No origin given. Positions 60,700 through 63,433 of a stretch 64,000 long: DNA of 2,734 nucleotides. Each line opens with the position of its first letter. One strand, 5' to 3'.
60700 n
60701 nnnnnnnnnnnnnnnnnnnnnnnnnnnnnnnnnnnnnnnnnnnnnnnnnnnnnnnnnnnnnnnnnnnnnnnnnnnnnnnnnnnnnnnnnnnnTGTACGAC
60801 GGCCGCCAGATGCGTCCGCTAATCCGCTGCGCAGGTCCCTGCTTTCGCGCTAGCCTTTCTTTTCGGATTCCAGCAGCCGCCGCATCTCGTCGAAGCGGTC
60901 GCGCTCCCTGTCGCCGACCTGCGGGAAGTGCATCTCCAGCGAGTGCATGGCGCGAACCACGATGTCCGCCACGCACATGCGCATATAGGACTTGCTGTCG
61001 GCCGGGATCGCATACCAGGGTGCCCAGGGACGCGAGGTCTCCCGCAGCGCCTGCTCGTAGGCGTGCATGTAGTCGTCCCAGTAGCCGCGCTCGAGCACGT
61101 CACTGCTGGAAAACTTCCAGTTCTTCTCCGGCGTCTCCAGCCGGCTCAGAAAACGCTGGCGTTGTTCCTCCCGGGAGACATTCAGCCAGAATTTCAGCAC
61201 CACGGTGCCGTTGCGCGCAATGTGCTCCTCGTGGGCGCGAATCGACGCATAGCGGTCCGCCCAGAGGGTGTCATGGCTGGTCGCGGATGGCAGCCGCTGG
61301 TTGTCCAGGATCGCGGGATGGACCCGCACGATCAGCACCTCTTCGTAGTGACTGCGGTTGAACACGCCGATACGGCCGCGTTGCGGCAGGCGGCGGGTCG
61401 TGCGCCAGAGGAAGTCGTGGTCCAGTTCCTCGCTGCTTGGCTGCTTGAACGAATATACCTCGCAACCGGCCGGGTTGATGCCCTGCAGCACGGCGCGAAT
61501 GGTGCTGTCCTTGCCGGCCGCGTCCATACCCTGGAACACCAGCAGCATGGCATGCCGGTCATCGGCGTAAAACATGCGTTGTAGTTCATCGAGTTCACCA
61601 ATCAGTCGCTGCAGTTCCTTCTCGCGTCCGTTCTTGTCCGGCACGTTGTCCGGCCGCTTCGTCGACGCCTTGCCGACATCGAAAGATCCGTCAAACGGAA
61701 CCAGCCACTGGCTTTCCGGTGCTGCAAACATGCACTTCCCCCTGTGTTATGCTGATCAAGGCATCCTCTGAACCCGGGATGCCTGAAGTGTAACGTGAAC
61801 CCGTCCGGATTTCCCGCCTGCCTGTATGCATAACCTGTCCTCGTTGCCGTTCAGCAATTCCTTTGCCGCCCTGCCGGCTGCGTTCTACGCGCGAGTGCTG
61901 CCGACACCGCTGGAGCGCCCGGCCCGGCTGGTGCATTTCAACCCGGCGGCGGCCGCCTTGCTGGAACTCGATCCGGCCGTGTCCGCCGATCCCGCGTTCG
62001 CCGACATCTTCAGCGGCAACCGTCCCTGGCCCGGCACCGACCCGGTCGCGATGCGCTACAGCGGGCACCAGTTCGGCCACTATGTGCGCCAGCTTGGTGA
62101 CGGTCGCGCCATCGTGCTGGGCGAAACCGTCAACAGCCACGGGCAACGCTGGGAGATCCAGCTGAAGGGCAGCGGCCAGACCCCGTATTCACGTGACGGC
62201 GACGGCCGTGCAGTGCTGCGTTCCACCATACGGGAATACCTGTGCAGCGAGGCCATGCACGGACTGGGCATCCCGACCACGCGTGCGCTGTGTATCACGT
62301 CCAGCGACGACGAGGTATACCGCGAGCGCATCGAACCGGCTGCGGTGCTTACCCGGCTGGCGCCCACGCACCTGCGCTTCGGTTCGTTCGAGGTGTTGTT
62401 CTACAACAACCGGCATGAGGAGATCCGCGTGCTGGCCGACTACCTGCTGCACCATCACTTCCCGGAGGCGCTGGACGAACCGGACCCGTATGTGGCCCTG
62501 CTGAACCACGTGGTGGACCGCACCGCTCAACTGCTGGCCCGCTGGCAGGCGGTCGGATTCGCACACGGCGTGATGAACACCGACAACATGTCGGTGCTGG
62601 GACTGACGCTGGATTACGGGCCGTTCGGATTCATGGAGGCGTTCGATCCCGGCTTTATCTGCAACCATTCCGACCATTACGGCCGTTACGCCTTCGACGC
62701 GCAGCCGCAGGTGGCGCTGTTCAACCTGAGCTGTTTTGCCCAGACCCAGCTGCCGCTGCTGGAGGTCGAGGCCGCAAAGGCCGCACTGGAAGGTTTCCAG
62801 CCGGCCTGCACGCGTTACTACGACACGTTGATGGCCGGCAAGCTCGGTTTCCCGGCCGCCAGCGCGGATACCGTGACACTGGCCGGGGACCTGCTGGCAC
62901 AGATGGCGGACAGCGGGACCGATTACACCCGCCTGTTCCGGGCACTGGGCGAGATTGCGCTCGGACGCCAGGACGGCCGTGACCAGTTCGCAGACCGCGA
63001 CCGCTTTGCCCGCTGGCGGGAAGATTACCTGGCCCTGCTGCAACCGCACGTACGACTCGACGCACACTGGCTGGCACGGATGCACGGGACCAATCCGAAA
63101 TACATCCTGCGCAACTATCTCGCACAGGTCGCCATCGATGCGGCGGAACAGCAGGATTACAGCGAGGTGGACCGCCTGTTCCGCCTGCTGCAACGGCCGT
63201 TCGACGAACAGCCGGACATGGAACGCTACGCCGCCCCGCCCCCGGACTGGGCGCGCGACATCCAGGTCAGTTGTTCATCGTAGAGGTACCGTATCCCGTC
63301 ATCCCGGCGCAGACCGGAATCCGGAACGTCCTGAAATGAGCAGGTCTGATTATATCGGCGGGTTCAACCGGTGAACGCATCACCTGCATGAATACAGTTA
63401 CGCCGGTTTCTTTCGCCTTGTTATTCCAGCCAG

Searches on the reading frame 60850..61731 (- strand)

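Call 73: search_protein_families(library=pfam, proteins=[window:60850-61731:-], max_evalue=0.001)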
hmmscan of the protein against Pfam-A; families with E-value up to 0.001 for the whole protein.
window:60850-61731:- (293 aa): 1 family
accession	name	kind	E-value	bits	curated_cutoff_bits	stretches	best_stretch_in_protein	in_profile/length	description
PF03976.20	PPK2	-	3.3e-63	213.8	22.3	1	32-265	3-224/229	Polyphosphate kinase 2 (PPK2)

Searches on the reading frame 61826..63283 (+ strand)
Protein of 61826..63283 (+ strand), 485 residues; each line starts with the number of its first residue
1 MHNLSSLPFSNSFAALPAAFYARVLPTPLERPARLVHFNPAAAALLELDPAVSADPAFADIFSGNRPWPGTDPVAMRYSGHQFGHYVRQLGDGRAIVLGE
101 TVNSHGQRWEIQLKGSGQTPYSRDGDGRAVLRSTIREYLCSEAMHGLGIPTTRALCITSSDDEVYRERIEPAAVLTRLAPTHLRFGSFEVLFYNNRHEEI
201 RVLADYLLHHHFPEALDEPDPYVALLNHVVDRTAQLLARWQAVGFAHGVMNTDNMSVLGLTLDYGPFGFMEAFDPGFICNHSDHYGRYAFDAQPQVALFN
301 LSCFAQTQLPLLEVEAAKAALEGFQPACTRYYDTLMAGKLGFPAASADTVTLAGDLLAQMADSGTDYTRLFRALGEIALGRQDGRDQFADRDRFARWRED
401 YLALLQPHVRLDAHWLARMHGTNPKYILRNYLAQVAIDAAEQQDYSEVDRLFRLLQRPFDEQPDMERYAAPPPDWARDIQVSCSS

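Call 73: search_protein_families(library=pfam, proteins=[window:61826-63283:+], max_evalue=0.001)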
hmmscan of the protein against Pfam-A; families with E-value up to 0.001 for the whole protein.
window:61826-63283:+ (485 aa): 1 family
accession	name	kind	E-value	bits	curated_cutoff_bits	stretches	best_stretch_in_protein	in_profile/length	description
PF02696.19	SelO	-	9.9e-131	437.1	22.8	1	5-453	3-463/466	Protein adenylyltransferase SelO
